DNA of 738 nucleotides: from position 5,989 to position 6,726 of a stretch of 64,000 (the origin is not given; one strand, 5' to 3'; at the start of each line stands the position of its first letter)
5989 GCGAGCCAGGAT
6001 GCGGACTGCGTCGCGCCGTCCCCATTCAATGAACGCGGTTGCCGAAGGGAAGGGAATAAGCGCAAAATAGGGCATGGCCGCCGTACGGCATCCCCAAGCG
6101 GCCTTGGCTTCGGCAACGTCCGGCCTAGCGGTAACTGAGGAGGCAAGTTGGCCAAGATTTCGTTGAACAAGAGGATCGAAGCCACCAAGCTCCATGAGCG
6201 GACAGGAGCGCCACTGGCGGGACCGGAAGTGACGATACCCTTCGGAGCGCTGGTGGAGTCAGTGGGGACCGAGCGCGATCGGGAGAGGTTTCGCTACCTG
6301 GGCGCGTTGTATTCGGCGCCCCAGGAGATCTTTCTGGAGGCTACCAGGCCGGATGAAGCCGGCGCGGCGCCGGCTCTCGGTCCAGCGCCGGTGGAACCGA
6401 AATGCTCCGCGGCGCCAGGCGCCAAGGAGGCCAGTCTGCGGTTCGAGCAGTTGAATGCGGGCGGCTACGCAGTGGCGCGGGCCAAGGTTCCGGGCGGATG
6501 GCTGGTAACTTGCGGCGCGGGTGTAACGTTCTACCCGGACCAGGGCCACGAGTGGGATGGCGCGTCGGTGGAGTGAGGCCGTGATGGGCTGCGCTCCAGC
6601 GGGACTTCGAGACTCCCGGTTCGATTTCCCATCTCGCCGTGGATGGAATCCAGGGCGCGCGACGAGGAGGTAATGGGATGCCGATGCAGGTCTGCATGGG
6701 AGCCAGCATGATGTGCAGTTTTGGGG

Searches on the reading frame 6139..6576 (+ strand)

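Call 10: search_protein_families(library=pfam, proteins=[window:6139-6576:+], max_evalue=0.001)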
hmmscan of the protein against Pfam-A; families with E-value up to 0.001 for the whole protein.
window:6139-6576:+ (145 aa): 0 families

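Call 76: search_protein_families(library=pfam, proteins=[window:6139-6576:+], max_evalue=1)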
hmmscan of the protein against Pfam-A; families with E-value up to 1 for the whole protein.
window:6139-6576:+ (145 aa): 2 families
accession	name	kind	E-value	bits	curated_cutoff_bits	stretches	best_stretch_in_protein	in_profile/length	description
PF17688.6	DUF5536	-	0.076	13.1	25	1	67-129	98-160/214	Family of unknown function (DUF5536)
PF23739.1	HTH_72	-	0.12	12.8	27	1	26-48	22-44/70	HTH 3-helical bundle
